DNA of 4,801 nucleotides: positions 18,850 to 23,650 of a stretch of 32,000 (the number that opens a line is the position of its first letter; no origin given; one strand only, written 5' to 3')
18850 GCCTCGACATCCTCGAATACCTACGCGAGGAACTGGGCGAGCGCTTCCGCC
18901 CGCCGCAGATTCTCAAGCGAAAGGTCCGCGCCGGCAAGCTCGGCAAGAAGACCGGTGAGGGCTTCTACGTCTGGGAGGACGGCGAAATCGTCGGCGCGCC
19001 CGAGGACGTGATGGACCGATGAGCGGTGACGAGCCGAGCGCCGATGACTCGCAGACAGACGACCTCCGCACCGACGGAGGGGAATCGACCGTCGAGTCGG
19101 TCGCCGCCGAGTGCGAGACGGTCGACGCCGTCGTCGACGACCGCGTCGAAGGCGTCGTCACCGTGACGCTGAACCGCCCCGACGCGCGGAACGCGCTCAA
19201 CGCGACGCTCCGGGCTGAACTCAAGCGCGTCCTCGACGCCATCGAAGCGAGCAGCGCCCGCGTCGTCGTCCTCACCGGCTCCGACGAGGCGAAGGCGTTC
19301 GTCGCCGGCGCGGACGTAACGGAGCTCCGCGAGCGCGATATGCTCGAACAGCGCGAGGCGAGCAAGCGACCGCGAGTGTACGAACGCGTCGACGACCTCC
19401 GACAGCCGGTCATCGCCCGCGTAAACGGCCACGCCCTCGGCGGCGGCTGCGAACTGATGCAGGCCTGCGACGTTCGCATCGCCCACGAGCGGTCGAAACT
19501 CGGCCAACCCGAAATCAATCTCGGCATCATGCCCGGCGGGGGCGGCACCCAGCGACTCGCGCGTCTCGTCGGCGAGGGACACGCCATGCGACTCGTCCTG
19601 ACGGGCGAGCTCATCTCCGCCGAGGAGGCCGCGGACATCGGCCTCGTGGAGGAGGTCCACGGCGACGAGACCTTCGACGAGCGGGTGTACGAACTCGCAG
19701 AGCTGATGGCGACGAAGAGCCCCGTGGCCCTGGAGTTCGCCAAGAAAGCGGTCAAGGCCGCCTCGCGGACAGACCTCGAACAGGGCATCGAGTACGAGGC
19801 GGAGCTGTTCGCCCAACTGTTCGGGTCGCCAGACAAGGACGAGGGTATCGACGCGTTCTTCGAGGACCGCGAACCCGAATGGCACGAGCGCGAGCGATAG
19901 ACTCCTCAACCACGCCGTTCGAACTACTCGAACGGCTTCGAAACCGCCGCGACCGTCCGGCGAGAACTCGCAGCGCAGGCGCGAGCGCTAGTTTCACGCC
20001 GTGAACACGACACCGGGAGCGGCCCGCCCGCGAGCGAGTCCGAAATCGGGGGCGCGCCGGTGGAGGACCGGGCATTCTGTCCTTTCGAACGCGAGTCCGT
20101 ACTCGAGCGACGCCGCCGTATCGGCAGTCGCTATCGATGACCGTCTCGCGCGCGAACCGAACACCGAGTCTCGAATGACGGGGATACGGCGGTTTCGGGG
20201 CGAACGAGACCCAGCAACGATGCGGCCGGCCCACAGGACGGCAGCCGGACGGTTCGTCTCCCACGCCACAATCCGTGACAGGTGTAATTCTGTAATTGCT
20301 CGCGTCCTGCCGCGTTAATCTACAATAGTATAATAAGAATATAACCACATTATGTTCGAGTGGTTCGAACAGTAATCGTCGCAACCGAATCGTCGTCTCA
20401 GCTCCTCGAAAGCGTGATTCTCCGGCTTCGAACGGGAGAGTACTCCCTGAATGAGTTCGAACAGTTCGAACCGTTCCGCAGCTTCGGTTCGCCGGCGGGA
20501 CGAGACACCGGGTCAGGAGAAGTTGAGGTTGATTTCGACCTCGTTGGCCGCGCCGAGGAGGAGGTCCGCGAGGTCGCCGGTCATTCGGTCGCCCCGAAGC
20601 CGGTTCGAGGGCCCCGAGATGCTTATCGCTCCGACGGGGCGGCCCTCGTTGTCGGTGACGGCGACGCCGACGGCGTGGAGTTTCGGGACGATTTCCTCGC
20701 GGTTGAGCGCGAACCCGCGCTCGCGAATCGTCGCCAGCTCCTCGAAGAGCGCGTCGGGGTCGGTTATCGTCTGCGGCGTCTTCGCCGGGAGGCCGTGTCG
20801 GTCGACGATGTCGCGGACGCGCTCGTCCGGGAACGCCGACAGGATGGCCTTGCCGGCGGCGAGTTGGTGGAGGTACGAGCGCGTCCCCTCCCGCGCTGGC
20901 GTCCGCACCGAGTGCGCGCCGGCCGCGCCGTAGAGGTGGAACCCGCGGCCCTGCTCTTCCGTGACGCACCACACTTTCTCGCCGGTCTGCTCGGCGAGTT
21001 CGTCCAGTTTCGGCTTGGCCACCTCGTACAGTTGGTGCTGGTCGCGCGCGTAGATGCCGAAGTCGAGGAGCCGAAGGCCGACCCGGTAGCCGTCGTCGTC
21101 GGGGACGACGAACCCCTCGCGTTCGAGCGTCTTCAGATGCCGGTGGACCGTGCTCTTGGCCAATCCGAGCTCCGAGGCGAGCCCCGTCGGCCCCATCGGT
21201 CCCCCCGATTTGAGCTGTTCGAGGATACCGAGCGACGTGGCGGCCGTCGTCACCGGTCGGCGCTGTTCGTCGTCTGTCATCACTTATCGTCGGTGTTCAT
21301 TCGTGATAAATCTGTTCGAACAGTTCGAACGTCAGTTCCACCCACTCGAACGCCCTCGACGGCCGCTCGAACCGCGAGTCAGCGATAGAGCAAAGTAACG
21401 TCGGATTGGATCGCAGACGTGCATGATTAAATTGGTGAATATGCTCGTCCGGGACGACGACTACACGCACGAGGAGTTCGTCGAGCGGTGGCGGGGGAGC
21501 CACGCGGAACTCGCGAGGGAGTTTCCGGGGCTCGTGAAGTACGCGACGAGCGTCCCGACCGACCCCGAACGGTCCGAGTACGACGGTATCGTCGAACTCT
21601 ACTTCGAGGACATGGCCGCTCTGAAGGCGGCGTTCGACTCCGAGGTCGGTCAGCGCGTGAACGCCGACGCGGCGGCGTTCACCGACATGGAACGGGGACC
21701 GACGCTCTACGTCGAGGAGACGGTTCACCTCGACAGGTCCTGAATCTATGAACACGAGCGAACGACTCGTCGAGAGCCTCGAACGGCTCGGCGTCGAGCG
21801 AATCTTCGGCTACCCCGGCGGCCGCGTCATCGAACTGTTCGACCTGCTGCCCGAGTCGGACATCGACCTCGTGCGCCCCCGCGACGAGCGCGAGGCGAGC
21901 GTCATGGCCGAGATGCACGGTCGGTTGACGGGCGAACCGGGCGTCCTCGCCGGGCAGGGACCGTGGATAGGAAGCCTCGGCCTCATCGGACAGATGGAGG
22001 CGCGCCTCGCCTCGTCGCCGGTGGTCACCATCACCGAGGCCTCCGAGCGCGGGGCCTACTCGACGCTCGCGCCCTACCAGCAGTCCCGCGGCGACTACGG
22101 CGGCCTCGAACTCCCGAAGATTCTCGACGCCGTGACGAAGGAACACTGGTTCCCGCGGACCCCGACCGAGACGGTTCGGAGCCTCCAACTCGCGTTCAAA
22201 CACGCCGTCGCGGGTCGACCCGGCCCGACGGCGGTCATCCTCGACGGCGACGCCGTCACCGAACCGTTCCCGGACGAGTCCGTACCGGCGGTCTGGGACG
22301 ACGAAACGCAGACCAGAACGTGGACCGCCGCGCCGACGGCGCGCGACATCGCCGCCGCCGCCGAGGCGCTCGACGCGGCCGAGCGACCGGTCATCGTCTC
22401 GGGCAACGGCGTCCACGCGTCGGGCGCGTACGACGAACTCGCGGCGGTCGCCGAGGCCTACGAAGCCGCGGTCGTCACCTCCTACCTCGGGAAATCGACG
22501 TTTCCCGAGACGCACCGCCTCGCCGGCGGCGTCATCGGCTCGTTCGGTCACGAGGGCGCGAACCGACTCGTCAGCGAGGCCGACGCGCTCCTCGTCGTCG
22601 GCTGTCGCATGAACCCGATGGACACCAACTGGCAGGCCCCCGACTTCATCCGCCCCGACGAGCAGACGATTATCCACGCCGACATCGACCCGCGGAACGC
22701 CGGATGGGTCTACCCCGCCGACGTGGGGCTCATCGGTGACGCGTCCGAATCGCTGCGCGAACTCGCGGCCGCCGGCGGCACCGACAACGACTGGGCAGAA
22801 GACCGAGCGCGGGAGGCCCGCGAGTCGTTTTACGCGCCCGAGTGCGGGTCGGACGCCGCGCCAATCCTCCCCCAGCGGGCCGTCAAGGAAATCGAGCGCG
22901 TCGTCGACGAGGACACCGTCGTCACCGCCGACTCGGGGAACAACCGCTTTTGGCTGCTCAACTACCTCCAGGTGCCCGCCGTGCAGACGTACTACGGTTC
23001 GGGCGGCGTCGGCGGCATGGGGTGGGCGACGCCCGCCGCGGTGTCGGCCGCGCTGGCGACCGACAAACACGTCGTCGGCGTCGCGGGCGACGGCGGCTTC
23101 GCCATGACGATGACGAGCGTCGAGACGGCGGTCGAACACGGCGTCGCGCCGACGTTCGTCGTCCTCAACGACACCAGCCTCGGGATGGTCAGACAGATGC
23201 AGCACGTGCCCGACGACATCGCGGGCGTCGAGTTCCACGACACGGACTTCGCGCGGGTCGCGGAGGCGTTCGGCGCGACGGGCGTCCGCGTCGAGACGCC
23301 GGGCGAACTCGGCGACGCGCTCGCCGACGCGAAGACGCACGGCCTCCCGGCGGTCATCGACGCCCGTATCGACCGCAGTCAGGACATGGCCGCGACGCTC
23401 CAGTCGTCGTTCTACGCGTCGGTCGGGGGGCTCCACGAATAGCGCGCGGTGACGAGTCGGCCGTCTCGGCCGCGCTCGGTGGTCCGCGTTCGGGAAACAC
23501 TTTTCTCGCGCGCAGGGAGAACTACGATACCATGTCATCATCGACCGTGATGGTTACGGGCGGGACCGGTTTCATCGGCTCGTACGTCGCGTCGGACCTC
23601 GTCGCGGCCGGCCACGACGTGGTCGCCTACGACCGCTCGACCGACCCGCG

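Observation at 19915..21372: The palindrome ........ is clustered around iclR, with an exact 17-nt tandem copy on both flanks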

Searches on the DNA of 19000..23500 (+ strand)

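Call 24: search_dna_similar(query=window:19000-23500:+, collection=plasmids, mode=near, max_rows=15)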
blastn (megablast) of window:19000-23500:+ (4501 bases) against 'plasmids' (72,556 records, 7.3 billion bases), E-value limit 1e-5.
Records with a match: 22; places in all: 22; records where one place covers at least 80% of the query: 5.
Best place of each record, by identity: 95-99% 2; 90-95% 2; 80-90% 10; 60-80% 8.
By first word of the organism name: Halorussus 8; Haloferax 7; Natrinema 2; Haloarcula 2; Halomicrococcus 1; Haladaptatus 1; Natrialba 1.
By predicted mobility (MOB-suite, as given by PLSDB): non-mobilizable 22.
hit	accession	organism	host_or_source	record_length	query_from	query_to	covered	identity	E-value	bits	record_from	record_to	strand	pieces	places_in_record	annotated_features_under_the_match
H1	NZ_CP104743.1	Haloferax lucentense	-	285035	1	4501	100%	98.5%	0e+0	7947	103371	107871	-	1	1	thiamine pyrophosphate-binding protein | enoyl-CoA hydratase-related protein | IclR family transcriptional regulator | EthD family reductase | 3-hydroxyacyl-CoA dehydrogenase family protein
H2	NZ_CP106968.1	Haloferax alexandrinus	-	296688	1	4501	100%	98.2%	0e+0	7858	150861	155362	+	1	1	thiamine pyrophosphate-binding protein | enoyl-CoA hydratase-related protein | IclR family transcriptional regulator | EthD family reductase | 3-hydroxyacyl-CoA dehydrogenase family protein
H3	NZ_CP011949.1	Haloferax gibbonsii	whole genome,saline saltern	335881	2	4501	100%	93.0%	0e+0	6553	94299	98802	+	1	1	thiamine pyrophosphate-binding protein | enoyl-CoA hydratase-related protein | IclR family transcriptional regulator | EthD family reductase | 3-hydroxyacyl-CoA dehydrogenase family protein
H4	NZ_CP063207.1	Haloferax gibbonsii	cultured ...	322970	2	4501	100%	92.9%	0e+0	6538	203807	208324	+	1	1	thiamine pyrophosphate-binding protein | enoyl-CoA hydratase-related protein | IclR family transcriptional regulator | EthD family reductase | 3-hydroxyacyl-CoA dehydrogenase family protein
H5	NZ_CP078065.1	Haloferax larsenii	Cell culture,Salt Lake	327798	92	4443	83%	82.1%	0e+0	3153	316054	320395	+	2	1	thiamine pyrophosphate-binding protein | enoyl-CoA hydratase-related protein | IclR family transcriptional regulator | EthD domain-containing protein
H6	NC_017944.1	Haloferax mediterranei ATCC 33500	-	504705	87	2744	45%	83.1%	0e+0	1849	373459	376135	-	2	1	enoyl-CoA hydratase-related protein | IclR family transcriptional regulator | EthD family reductase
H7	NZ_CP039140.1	Haloferax mediterranei ATCC 33500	Cell culture,Spain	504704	87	2744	45%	83.1%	0e+0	1849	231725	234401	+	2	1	enoyl-CoA hydratase-related protein | IclR family transcriptional regulator | EthD family reductase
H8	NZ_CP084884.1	Natrinema zhouii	pure culture,Salt mine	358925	2423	4439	45%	76.4%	0e+0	1029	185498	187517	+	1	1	thiamine pyrophosphate-binding protein | EthD family reductase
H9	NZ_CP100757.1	Natrinema gelatinilyticum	marine sediment,sediment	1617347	2423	4443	45%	75.0%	0e+0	881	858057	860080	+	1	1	record has no annotation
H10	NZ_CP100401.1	Halorussus aquaticus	cell culture,saline soil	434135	2779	4450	37%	81.5%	0e+0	1358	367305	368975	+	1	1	thiamine pyrophosphate-binding protein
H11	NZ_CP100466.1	Halomicrococcus gelatinilyticus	cell culture,sediment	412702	2751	4443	38%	80.5%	0e+0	1266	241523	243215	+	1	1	thiamine pyrophosphate-binding protein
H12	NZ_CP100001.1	Halorussus vallis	cell culture,saline soil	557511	2791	4449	37%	80.9%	0e+0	1291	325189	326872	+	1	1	thiamine pyrophosphate-binding protein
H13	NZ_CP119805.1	Halorussus lipolyticus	cell culture,coastal saline-alkali land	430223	2778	4445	37%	80.2%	0e+0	1236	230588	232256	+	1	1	thiamine pyrophosphate-binding protein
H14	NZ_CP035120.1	Halorussus pelagicus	pure culture,salted brown alga Laminaria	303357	2767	4443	37%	79.5%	0e+0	1171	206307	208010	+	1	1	thiamine pyrophosphate-binding protein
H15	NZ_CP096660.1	Halorussus limi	cell culture,saline soil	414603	2779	4439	37%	80.1%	0e+0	1219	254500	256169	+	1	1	thiamine pyrophosphate-binding protein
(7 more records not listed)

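Call 25: get_annotated_region(hit=H1, flank=20000)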
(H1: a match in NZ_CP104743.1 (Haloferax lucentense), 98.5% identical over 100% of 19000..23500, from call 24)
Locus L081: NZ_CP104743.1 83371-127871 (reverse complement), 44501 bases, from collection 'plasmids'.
description: Haloferax lucentense strain SVX82 plasmid pSVX82-2, complete sequence
organism: Haloferax lucentense (NCBI taxid 2254)
taxonomy: Archaea; Euryarchaeota; Halobacteria; Halobacteriales; Haloferacaceae; Haloferax; Haloferax lucentense
host: -; source: -; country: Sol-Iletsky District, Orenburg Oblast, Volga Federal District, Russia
typing (MOB-suite, as given by PLSDB): non-mobilizable
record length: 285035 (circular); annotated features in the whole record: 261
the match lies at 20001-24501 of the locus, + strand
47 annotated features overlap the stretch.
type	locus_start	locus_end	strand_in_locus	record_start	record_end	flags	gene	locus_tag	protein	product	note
CDS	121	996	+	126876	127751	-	-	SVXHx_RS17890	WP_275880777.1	amidohydrolase family protein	-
CDS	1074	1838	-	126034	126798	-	-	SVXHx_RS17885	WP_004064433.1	enoyl-CoA hydratase-related protein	-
CDS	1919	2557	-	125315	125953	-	-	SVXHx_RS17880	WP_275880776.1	helix-turn-helix domain-containing protein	-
CDS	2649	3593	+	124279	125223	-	paaA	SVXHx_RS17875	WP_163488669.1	1,2-phenylacetyl-CoA epoxidase subunit PaaA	GO:0010124 - phenylacetate catabolic process [Evidence IEA]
CDS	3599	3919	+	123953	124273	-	paaB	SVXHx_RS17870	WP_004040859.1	1,2-phenylacetyl-CoA epoxidase subunit PaaB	GO:0010124 - phenylacetate catabolic process [Evidence IEA]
CDS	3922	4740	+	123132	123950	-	paaC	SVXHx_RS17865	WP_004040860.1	1,2-phenylacetyl-CoA epoxidase subunit PaaC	GO:0010124 - phenylacetate catabolic process [Evidence IEA]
CDS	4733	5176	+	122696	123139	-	paaD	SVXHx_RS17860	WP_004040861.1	1,2-phenylacetyl-CoA epoxidase subunit PaaD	GO:0010124 - phenylacetate catabolic process [Evidence IEA]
CDS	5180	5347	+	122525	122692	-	paaE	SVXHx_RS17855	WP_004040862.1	1,2-phenylacetyl-CoA epoxidase subunit PaaE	GO:0010124 - phenylacetate catabolic process [Evidence IEA]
CDS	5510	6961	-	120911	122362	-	-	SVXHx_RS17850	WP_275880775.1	aldehyde dehydrogenase family protein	-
CDS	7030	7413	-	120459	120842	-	-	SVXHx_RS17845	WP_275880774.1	PaaI family thioesterase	-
CDS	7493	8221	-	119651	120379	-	-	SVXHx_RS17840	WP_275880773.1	ABC transporter ATP-binding protein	-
CDS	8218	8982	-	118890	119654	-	-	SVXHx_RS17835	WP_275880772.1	ABC transporter ATP-binding protein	-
CDS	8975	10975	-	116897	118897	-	-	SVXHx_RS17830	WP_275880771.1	ABC transporter permease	-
CDS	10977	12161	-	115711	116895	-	-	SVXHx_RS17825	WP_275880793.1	ABC transporter substrate-binding protein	-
CDS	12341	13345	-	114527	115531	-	-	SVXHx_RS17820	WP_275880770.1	LLM class flavin-dependent oxidoreductase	-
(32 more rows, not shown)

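Call 64: search_rna_families(sources=[L082, L085, L081], threshold=gathering)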
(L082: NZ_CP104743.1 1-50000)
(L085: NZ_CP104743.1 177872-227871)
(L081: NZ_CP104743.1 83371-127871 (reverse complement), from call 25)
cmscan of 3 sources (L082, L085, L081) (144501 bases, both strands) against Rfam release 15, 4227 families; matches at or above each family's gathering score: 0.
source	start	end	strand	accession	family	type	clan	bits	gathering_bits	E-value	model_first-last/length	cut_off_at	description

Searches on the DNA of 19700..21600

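Call 12: search_rna_families(source=window, start=19700, end=21600, threshold=evalue, max_evalue=1)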
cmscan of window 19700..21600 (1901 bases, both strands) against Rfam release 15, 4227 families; matches with E-value up to 1: 1.
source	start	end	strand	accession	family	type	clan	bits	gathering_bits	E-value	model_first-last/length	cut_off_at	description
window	21212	21284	-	RF01144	sR17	Gene; snRNA; snoRNA; CD-box;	-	16.7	36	0.65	1-55/55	no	Small nucleolar RNA sR17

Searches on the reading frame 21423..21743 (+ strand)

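Call 6: search_protein_families(library=pfam, proteins=[window:21423-21743:+])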
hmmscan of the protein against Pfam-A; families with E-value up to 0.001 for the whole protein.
window:21423-21743:+ (106 aa): 1 family
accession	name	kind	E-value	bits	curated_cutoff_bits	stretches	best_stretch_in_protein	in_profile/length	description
PF07110.17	EthD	-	1.1e-15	59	22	1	13-89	3-95/96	EthD domain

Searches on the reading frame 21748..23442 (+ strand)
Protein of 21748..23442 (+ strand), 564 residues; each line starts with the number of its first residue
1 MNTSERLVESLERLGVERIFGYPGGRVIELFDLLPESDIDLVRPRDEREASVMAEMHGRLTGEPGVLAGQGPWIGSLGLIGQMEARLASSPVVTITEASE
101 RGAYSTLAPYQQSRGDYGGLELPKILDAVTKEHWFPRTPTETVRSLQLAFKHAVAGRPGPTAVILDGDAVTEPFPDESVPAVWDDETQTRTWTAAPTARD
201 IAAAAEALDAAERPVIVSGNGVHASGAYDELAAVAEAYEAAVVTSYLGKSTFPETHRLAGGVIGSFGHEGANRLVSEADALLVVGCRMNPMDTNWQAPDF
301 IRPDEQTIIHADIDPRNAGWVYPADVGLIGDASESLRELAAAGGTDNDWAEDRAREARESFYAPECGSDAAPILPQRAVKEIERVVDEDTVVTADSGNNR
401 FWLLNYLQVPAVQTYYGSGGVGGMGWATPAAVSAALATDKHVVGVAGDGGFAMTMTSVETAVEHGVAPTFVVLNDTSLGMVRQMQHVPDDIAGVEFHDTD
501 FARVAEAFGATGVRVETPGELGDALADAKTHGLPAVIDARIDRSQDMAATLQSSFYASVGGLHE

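Call 6: search_protein_families(library=pfam, proteins=[window:21748-23442:+])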
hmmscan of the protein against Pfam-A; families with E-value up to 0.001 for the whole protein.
window:21748-23442:+ (564 aa): 3 families
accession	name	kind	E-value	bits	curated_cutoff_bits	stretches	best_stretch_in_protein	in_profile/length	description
PF00205.28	TPP_enzyme_M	-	9.3e-40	135.9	30.4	1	201-339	1-137/137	Thiamine pyrophosphate enzyme, central domain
PF02775.26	TPP_enzyme_C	-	1.3e-35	122.8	21.9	1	395-538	1-150/151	Thiamine pyrophosphate enzyme, C-terminal TPP binding domain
PF02776.23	TPP_enzyme_N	-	2.3e-23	82.7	26.8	1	1-106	1-107/119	Thiamine pyrophosphate enzyme, N-terminal TPP binding domain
